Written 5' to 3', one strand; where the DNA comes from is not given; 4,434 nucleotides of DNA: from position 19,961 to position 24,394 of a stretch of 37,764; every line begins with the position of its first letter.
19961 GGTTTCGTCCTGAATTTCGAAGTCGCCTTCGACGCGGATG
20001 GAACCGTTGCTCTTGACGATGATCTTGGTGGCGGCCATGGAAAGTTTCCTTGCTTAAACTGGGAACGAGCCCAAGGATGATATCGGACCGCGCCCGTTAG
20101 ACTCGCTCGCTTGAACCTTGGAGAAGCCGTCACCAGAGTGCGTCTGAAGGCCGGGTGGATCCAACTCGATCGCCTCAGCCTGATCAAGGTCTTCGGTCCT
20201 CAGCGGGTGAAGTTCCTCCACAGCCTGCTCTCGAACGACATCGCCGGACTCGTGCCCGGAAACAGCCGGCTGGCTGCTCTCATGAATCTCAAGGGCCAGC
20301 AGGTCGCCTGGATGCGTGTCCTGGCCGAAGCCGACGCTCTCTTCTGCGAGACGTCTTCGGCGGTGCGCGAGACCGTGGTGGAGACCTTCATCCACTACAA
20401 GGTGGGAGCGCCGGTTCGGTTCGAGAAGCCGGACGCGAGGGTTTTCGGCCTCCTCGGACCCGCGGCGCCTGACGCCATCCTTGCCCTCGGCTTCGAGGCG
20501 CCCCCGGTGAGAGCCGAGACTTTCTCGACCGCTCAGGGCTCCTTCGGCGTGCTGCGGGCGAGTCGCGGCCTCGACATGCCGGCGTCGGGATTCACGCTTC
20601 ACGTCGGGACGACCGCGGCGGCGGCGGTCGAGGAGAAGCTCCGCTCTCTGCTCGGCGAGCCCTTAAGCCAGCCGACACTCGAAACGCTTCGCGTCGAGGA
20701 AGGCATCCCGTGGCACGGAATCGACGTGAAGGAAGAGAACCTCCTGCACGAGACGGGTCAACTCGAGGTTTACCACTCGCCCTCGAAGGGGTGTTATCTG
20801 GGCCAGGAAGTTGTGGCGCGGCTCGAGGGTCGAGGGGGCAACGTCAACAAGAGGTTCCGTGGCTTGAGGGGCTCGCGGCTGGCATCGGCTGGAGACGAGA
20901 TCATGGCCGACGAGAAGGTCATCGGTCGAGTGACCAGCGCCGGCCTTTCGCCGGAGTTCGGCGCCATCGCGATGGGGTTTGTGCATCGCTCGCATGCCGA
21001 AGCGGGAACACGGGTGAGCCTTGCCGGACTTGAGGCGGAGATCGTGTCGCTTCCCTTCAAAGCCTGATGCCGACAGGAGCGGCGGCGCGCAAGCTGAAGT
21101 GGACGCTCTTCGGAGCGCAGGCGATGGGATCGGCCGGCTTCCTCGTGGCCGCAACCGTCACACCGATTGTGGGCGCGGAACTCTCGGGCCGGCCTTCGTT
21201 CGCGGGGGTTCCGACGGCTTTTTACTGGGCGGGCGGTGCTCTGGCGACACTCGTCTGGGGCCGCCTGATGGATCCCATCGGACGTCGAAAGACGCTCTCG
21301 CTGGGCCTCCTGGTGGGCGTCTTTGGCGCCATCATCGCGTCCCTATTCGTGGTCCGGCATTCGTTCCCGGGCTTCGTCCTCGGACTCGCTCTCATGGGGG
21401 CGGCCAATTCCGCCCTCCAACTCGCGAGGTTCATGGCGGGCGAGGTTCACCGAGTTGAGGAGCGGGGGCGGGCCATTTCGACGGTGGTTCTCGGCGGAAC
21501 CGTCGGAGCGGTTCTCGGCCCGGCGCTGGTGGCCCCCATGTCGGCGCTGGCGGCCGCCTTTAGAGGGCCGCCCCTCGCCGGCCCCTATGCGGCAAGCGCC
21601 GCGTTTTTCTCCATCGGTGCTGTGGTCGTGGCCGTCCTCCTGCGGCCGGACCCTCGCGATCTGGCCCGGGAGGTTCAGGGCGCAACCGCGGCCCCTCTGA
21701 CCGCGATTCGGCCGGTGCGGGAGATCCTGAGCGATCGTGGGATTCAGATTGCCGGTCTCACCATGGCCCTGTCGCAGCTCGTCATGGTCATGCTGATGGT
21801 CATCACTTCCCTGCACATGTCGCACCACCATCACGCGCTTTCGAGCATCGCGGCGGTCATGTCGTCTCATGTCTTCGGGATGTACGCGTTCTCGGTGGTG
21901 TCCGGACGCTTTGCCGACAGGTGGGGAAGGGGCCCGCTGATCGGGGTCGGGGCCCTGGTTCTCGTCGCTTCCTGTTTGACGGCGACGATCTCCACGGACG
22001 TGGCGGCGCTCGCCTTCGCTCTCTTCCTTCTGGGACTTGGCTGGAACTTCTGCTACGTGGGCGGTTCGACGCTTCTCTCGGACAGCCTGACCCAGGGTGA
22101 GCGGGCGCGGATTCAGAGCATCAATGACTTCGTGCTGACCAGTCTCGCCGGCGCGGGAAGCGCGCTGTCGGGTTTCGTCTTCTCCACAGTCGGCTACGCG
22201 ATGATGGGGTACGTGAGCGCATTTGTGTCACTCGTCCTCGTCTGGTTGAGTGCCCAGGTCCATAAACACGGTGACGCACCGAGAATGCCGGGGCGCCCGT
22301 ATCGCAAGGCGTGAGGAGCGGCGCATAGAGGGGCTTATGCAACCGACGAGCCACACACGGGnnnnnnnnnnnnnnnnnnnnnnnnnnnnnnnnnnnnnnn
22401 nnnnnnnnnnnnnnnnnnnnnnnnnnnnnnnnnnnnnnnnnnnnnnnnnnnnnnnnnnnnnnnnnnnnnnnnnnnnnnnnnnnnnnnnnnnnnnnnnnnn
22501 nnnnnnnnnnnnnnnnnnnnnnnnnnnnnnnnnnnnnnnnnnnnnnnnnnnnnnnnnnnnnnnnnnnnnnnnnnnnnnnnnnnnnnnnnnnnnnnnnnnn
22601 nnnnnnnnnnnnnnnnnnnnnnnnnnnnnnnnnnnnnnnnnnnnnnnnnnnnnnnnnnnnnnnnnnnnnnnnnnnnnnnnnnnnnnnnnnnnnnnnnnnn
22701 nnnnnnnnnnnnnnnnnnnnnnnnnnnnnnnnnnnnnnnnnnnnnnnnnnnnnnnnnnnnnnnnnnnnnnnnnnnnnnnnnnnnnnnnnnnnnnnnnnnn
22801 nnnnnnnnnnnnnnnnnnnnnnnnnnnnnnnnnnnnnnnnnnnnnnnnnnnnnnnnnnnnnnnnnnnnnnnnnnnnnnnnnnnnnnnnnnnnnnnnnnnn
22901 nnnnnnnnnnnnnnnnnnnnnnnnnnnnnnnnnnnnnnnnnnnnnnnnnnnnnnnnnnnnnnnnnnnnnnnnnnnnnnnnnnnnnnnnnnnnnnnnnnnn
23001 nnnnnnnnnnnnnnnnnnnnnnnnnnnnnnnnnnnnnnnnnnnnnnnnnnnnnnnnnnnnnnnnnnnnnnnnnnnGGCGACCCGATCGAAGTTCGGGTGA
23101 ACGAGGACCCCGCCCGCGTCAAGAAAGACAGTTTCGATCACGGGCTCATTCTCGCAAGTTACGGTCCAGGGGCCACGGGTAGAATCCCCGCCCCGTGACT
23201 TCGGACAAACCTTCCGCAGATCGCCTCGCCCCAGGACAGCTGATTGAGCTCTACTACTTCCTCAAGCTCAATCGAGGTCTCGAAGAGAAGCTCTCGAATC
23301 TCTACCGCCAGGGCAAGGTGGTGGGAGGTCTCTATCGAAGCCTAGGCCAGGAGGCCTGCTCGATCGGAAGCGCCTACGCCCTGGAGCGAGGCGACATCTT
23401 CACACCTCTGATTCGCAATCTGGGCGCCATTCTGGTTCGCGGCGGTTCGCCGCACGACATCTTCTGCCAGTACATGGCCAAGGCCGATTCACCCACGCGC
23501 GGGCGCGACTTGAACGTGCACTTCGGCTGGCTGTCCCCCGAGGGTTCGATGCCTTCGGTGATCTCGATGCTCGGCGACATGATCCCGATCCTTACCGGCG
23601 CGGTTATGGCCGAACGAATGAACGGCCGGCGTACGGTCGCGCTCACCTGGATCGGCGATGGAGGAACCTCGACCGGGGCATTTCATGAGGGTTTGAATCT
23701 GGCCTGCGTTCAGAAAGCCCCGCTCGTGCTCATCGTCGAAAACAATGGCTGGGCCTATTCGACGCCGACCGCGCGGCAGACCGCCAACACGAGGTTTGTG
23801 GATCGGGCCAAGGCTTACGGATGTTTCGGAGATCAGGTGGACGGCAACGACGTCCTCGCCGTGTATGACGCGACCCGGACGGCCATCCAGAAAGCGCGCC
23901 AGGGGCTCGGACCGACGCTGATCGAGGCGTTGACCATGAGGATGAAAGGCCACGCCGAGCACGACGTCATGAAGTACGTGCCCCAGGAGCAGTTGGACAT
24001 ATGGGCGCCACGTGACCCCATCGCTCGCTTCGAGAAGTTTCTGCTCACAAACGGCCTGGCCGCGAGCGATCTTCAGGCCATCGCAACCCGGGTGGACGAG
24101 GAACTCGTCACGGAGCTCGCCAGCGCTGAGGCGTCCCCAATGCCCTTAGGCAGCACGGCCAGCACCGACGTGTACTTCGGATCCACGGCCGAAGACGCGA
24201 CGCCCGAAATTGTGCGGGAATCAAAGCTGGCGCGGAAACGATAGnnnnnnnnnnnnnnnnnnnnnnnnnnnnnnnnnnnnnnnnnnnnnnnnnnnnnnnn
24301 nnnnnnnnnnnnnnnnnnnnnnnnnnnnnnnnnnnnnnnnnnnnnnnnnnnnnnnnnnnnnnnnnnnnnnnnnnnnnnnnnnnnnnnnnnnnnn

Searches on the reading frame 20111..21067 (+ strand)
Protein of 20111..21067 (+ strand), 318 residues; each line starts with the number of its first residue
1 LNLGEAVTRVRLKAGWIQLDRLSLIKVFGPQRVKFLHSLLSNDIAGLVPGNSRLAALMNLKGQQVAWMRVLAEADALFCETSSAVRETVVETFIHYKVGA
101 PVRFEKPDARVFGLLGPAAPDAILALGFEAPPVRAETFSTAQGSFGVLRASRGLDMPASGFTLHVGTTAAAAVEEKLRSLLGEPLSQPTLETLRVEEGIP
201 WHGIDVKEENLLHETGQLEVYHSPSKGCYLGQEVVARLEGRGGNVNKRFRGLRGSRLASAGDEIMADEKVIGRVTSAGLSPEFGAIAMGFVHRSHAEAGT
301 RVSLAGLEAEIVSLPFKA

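Call 56: search_protein_families(library=pfam, proteins=[window:20111-21067:+], max_evalue=0.0001)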
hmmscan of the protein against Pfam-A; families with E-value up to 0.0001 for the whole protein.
window:20111-21067:+ (318 aa): 2 families
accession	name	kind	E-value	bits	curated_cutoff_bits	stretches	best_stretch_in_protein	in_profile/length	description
PF01571.26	GCV_T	-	1.2e-14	54.7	25.6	1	7-215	33-250/255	Aminomethyltransferase folate-binding domain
PF08669.17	GCV_T_C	-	2.2e-10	40.7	25.9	1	251-316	5-78/80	Glycine cleavage T-protein C-terminal barrel domain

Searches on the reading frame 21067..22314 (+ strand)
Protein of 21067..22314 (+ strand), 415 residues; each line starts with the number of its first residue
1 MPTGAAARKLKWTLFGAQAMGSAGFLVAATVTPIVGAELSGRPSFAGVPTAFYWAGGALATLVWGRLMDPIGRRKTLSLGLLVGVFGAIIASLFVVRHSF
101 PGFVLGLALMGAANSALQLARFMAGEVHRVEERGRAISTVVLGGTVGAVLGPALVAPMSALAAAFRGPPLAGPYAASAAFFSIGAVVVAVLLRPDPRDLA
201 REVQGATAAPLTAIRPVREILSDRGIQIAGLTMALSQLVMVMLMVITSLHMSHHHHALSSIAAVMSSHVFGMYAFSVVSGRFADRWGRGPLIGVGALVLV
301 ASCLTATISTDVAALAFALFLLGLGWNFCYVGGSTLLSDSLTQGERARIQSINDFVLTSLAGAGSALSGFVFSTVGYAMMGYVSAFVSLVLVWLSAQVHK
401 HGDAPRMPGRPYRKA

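Call 56: search_protein_families(library=pfam, proteins=[window:21067-22314:+], max_evalue=0.0001)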
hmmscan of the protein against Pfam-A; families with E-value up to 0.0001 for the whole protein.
window:21067-22314:+ (415 aa): 2 families
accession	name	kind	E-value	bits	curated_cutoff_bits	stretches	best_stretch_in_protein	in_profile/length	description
PF07690.21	MFS_1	-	4.3e-35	121.7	33.4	2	15-250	2-233/347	Major Facilitator Superfamily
PF13347.12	MFS_2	-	6.1e-08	32.1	27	1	130-395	129-405/427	MFS/sugar transport protein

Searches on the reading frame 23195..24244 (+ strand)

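Call 57: search_protein_families(library=pfam, proteins=[window:23195-24244:+], max_evalue=0.0001)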
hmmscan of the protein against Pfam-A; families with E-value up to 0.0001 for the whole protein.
window:23195-24244:+ (349 aa): 3 families
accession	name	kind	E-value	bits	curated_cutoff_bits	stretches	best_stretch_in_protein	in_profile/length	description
PF00676.26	E1_dh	-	5.8e-67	226.2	22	1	26-317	6-297/300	Dehydrogenase E1 component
PF13292.11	DXP_synthase_N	-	1.2e-05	25.2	21.2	1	132-198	119-185/274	1-deoxy-D-xylulose-5-phosphate synthase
PF02775.26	TPP_enzyme_C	-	1.3e-05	25.5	21.9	0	121-244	25-150/151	Thiamine pyrophosphate enzyme, C-terminal TPP binding domain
